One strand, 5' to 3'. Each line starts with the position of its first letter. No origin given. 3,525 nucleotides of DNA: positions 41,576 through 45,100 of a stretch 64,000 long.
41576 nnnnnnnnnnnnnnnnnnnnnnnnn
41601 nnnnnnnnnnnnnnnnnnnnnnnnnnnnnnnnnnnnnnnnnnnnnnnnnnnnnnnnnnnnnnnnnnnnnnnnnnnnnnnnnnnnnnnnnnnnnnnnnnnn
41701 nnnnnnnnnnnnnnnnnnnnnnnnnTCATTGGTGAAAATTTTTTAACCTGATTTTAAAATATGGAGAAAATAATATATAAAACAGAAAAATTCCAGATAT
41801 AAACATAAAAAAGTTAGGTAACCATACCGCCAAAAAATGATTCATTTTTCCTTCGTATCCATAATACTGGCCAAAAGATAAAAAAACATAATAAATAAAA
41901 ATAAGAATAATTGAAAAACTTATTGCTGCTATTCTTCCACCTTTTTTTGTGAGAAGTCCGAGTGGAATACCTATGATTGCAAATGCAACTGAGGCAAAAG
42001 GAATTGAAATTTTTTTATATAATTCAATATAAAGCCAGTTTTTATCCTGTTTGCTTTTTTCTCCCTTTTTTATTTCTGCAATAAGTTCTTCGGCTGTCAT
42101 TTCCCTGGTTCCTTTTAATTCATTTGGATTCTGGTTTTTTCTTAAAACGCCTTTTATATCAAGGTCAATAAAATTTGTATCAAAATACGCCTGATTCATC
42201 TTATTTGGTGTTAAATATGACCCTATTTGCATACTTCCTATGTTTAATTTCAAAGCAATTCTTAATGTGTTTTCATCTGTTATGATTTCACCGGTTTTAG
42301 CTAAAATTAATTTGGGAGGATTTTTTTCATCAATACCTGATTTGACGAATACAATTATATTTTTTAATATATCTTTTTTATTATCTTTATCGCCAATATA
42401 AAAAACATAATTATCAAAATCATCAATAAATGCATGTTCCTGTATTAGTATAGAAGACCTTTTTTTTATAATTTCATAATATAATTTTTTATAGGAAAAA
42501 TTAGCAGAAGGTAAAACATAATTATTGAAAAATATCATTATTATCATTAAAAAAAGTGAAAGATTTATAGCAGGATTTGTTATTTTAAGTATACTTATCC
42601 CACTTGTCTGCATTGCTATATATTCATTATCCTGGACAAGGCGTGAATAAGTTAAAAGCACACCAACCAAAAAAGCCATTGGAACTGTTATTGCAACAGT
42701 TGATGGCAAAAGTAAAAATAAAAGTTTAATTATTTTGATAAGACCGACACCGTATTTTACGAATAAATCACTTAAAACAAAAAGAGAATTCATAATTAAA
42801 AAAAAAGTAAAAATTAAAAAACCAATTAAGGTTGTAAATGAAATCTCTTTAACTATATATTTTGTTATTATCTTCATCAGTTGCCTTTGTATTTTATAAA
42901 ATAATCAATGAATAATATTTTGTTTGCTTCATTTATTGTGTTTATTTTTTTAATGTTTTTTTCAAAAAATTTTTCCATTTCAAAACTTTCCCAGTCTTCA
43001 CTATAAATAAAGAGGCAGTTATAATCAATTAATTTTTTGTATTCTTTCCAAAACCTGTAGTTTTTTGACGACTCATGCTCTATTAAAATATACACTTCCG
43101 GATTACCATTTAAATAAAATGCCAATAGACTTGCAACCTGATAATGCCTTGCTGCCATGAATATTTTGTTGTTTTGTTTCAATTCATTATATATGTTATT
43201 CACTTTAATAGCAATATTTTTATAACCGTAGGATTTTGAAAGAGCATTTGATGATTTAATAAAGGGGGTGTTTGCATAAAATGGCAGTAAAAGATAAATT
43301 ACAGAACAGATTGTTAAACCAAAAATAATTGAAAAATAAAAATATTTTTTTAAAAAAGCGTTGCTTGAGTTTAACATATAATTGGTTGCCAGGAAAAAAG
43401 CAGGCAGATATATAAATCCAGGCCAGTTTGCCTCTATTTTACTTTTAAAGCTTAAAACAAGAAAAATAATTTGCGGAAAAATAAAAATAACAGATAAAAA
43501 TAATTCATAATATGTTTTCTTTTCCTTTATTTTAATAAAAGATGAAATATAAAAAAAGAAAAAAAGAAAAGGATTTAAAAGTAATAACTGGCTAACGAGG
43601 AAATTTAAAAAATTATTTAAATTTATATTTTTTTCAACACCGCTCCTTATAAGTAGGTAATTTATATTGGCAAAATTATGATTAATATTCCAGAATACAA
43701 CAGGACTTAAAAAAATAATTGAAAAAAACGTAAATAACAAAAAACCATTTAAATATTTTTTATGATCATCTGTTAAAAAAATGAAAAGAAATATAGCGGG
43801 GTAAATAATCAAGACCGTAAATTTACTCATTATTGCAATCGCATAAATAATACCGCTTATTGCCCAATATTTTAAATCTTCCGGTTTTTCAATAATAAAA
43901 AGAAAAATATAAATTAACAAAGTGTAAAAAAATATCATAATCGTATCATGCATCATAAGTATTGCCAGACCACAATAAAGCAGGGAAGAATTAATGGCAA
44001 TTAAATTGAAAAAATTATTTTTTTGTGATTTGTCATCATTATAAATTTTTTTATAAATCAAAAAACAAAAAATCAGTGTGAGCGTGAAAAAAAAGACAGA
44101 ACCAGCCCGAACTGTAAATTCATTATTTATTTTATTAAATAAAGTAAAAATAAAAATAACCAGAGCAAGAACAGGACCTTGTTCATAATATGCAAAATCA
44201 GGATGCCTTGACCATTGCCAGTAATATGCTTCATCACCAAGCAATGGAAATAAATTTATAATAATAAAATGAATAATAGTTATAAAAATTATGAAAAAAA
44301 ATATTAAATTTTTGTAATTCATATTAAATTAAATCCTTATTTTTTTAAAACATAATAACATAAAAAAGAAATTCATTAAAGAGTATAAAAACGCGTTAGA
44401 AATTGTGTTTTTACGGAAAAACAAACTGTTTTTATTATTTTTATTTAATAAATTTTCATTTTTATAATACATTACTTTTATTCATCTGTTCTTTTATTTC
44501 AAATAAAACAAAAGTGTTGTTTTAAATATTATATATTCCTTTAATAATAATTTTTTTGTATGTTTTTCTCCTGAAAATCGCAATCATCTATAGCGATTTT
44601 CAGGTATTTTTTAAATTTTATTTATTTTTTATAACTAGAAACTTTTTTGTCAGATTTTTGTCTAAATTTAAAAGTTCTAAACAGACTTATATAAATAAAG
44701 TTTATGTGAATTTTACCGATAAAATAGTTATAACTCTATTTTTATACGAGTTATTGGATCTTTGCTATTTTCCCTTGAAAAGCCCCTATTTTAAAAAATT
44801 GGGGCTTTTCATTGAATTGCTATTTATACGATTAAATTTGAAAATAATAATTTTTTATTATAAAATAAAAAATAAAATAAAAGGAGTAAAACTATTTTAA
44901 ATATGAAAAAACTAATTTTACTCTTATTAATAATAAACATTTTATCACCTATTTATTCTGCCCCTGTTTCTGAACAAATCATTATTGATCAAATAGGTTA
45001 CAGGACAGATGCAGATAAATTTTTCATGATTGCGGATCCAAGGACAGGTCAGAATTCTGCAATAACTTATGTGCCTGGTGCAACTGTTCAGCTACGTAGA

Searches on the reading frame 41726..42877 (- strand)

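Call 40: search_protein_families(library=pfam, proteins=[window:41726-42877:-])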
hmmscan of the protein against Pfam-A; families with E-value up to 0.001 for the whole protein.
window:41726-42877:- (383 aa): 1 family
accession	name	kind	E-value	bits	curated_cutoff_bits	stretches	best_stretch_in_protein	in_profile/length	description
PF03739.19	LptF_LptG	-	5.1e-85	286.1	27.9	1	6-367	1-352/353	Lipopolysaccharide export system permease LptF/LptG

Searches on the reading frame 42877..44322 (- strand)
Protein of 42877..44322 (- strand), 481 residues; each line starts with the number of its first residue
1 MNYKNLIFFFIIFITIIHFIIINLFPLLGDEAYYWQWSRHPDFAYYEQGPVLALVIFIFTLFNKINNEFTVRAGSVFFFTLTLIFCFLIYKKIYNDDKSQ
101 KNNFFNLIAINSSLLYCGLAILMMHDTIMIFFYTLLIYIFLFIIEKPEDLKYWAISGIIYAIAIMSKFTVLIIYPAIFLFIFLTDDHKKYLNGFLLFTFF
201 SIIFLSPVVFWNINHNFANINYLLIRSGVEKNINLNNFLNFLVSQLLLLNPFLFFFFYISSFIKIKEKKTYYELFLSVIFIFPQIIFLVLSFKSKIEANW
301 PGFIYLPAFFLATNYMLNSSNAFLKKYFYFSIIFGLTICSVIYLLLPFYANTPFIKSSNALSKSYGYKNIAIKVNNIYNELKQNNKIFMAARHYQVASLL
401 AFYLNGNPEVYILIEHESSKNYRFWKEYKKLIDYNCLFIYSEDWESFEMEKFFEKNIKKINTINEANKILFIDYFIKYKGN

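Call 40: search_protein_families(library=pfam, proteins=[window:42877-44322:-])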
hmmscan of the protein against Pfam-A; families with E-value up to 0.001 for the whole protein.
window:42877-44322:- (481 aa): 1 family
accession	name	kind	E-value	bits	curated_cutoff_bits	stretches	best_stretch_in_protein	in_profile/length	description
PF13231.12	PMT_2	-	1.5e-15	58.2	26.1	1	51-211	5-160/160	Dolichyl-phosphate-mannose-protein mannosyltransferase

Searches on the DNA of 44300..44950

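Call 60: search_rna_families(source=window, start=44300, end=44950, threshold=evalue, max_evalue=1)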
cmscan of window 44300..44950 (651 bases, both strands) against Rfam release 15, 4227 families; matches with E-value up to 1: 3.
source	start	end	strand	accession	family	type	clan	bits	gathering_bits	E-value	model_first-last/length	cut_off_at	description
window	44874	44929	-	RF04343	Plastid-psbA-2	Cis-reg;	CL00153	20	55.8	0.45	1-60/60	no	Plastid-psbA-2 3UTR RNA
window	44773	44818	-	RF04211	MIR5185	Gene; miRNA;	-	19.7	101.7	0.4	1-111/111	no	MIR5185 microRNA precursor family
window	44779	44809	-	RF02503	Atu_C9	Gene; sRNA;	-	12.1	40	0.75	162-192/192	no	Rhizobiales sRNA Atu_C9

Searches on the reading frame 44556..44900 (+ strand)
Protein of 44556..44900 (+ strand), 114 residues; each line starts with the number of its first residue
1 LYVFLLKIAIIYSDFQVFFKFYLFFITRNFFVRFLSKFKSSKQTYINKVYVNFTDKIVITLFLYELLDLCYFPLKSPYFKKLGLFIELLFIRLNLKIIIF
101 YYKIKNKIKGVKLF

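Call 40: search_protein_families(library=pfam, proteins=[window:44556-44900:+])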
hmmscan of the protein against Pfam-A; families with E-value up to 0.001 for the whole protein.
window:44556-44900:+ (114 aa): 0 families
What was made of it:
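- On MITE (non-autonomous transposon with terminal inverted repeats): The only ORF touching a copy (44556-44900) has no Pfam match and overlaps the clpB remnant (call 40).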
